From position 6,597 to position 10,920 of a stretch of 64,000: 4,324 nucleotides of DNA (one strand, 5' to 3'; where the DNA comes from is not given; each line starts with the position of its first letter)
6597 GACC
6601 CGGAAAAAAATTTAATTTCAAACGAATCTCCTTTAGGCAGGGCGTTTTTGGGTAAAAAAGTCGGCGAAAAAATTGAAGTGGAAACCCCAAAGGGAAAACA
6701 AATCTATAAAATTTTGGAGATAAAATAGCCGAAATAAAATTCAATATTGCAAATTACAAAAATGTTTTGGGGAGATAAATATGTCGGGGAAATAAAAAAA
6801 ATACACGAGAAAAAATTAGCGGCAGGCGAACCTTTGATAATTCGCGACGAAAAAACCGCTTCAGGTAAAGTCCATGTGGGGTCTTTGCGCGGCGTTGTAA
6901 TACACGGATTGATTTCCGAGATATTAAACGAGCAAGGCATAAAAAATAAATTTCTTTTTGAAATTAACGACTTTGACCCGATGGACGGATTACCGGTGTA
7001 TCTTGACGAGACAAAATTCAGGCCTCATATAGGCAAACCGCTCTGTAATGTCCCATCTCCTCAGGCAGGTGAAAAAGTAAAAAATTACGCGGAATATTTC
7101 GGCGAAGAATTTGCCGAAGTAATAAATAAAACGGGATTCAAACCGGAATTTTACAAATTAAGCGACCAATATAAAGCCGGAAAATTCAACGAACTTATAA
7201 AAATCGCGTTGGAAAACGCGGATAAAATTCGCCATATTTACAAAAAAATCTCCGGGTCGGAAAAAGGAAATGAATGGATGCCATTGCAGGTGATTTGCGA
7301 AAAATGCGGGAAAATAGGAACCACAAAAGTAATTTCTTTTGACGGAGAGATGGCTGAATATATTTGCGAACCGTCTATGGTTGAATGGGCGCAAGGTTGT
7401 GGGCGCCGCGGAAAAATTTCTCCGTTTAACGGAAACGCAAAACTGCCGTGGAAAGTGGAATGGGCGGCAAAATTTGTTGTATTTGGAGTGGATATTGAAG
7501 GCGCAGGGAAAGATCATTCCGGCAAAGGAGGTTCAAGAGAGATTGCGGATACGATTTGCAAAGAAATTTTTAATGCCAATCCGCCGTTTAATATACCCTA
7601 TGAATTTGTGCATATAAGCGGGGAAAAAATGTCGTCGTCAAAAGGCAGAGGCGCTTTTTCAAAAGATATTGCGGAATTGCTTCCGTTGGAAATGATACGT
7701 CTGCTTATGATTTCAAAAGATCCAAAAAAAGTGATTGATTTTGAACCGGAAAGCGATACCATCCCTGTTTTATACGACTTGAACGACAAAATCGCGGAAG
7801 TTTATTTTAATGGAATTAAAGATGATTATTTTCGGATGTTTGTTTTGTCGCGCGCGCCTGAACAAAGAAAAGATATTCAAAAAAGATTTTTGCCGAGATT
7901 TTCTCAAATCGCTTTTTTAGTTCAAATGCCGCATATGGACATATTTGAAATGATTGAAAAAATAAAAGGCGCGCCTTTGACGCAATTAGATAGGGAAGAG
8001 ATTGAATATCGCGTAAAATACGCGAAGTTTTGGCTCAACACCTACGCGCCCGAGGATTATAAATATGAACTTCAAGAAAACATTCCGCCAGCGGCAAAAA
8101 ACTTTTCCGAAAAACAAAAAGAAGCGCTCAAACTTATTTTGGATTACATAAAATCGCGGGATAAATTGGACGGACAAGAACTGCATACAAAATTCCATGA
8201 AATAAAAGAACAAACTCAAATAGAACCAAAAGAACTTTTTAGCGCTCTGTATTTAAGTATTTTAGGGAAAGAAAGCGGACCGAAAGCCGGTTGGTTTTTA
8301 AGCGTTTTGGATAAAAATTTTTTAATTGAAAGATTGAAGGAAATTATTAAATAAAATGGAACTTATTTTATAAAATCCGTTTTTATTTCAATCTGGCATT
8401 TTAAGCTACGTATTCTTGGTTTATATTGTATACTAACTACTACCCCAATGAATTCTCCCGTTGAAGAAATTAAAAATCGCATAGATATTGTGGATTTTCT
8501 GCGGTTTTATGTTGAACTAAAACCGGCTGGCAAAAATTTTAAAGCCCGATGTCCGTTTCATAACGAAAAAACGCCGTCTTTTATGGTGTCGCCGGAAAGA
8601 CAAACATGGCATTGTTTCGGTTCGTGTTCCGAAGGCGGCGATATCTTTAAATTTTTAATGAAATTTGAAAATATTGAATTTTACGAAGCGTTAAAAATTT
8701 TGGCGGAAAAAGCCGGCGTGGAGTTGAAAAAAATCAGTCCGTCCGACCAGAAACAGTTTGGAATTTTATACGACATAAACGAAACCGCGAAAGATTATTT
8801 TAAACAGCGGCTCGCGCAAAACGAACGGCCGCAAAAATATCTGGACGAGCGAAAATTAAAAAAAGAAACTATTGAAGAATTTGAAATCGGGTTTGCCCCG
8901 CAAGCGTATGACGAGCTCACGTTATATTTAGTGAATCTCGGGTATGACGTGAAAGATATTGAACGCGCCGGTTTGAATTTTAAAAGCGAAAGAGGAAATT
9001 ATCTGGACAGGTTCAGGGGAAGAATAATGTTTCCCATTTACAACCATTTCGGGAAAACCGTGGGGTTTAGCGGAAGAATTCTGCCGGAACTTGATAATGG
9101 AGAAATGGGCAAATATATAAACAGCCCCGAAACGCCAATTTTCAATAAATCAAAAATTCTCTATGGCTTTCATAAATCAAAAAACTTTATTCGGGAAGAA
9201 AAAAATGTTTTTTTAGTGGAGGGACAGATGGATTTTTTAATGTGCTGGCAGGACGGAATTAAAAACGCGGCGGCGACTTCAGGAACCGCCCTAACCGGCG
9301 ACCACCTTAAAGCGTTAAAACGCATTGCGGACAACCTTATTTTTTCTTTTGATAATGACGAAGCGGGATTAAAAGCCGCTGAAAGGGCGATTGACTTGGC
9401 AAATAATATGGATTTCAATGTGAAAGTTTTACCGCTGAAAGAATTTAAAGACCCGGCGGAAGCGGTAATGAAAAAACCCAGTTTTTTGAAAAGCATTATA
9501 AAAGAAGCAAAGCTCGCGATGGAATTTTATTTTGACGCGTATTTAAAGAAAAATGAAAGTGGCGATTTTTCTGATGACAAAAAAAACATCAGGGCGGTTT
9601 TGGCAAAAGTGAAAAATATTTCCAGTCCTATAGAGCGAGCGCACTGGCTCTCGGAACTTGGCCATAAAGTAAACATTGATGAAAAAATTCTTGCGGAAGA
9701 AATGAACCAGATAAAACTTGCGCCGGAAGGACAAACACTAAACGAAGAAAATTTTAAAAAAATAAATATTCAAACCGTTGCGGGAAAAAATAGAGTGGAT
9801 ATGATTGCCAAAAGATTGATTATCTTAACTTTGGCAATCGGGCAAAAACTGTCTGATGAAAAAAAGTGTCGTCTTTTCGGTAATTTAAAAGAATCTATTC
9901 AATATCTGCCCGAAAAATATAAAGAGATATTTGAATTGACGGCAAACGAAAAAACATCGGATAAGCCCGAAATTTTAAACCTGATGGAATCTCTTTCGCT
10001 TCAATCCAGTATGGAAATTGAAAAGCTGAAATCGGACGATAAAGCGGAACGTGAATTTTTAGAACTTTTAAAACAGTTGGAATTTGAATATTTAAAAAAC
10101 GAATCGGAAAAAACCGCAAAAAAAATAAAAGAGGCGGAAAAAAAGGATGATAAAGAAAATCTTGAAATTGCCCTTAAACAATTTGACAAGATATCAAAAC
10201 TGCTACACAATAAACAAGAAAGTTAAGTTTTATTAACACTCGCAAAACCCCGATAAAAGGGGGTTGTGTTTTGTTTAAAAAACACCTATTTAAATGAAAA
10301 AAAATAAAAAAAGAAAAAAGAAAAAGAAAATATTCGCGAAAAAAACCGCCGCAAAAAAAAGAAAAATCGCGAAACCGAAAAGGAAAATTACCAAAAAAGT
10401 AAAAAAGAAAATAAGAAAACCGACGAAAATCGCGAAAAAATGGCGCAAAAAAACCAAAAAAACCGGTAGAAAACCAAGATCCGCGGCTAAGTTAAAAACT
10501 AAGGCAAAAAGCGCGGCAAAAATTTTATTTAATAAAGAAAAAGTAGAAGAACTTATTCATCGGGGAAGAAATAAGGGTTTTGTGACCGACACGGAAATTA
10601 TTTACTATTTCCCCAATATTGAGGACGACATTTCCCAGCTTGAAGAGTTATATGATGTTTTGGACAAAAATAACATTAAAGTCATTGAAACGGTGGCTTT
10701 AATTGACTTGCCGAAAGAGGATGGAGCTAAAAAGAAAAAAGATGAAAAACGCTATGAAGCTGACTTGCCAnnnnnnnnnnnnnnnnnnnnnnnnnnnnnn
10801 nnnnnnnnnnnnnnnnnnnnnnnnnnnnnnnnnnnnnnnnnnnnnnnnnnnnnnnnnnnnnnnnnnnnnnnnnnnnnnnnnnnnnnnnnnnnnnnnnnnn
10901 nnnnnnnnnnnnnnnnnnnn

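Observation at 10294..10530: Primary sigma factor with a roughly 75-residue lysine-rich, histone-H1-like N-terminus in place of acidic region 1.1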

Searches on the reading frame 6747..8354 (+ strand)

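Call 40: search_protein_families(library=pfam, proteins=[window:6747-8354:+], max_evalue=0.00001)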
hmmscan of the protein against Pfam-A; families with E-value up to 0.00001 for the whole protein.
window:6747-8354:+ (535 aa): 2 families
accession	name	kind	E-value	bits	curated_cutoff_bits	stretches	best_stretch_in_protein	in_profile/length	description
PF01921.24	tRNA-synt_1f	-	1.1e-84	284.8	27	1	7-355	2-341/360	tRNA synthetases class I (K)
PF19269.4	Anticodon_2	-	7.5e-08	33.3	23.6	1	449-534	56-141/141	Anticodon binding domain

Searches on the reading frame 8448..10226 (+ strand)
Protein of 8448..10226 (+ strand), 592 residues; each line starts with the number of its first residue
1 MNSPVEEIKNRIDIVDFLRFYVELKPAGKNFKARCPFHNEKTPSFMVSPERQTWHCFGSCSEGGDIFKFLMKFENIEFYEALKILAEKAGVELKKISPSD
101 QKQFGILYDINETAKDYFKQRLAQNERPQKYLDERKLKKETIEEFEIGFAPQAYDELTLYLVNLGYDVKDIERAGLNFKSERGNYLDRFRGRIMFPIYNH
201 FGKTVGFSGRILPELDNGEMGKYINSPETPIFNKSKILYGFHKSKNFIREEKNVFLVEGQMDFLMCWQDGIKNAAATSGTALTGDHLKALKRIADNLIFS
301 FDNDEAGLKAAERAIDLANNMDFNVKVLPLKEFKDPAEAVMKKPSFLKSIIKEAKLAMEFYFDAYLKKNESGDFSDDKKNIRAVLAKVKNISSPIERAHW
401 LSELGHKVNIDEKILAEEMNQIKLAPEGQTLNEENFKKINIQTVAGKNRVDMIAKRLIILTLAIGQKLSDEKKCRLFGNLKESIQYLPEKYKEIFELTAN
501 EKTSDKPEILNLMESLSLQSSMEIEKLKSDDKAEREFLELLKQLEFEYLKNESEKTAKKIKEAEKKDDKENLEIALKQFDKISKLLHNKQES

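Call 40: search_protein_families(library=pfam, proteins=[window:8448-10226:+], max_evalue=0.00001)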
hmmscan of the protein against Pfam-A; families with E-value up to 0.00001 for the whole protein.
window:8448-10226:+ (592 aa): 5 families
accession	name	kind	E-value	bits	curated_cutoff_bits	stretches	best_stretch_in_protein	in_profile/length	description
PF08275.17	DNAG_N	-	1.5e-39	135.4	26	1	117-244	1-127/128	DNA primase catalytic core, N-terminal domain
PF01807.25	Zn_ribbon_DnaG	-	1e-32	112.2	24.9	1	4-95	5-95/98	CHC2 zinc finger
PF13155.12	Toprim_2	-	1e-19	71.1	22.1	1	255-339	1-87/88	Toprim-like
PF13662.12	Toprim_4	-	1e-12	48.5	25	1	254-328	3-84/85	Toprim domain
PF01751.28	Toprim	-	6.7e-08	33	23.1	1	254-327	2-93/96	Toprim domain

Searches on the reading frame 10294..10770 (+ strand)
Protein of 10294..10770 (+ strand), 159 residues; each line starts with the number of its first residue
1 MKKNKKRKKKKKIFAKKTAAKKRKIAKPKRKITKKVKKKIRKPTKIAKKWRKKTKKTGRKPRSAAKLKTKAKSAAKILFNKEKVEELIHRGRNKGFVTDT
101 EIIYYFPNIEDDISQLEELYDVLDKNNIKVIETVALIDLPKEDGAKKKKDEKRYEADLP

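Call 33: search_solved_structures(query=window:10294-10770:+, max_evalue=1, show_alignments=2)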
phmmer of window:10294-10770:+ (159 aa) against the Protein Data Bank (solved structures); distinct sequences matched with E-value up to 1: 13.
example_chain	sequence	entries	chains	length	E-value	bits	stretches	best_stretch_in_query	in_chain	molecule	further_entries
2k6x_A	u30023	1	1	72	0.019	18.8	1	82-133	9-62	RNA polymerase sigma factor rpoD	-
5liz_A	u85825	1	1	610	0.028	18.2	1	80-134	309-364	Nicking endonuclease N.BspD6I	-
7xya_F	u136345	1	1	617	0.028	18.2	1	82-135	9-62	RNA polymerase sigma factor RpoD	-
5liq_A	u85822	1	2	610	0.029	18.2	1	80-134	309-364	Nicking endonuclease N.BspD6I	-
6qnz_A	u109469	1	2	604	0.03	18.2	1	80-134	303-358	Heterodimeric restriction endonuclease R.BspD6I large subunit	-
2ewf_A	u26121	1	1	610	0.03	18.1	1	80-134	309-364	Nicking endonuclease N.BspD6I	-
5lhc_A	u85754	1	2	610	0.031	18.1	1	80-134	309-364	Nicking endonuclease N.BspD6I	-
7l7b_F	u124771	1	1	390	0.053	17.3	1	79-134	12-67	RNA polymerase sigma factor SigA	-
9gdo_F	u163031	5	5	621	0.093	16.5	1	83-136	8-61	RNA polymerase sigma factor RpoD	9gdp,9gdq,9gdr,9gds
2yq8_A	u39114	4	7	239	0.13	16.1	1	36-140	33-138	PROLYL 4-HYDROXYLASE SUBUNIT ALPHA-1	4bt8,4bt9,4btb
5mww_A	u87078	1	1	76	0.14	15.9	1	76-132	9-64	RNA polymerase sigma factor SigA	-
4bta_A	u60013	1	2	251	0.15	15.9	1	37-140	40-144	PROLYL 4-HYDROXYLASE SUBUNIT ALPHA-1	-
8x6f_E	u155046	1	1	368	0.22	15.3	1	76-132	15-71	RNA polymerase sigma factor SigA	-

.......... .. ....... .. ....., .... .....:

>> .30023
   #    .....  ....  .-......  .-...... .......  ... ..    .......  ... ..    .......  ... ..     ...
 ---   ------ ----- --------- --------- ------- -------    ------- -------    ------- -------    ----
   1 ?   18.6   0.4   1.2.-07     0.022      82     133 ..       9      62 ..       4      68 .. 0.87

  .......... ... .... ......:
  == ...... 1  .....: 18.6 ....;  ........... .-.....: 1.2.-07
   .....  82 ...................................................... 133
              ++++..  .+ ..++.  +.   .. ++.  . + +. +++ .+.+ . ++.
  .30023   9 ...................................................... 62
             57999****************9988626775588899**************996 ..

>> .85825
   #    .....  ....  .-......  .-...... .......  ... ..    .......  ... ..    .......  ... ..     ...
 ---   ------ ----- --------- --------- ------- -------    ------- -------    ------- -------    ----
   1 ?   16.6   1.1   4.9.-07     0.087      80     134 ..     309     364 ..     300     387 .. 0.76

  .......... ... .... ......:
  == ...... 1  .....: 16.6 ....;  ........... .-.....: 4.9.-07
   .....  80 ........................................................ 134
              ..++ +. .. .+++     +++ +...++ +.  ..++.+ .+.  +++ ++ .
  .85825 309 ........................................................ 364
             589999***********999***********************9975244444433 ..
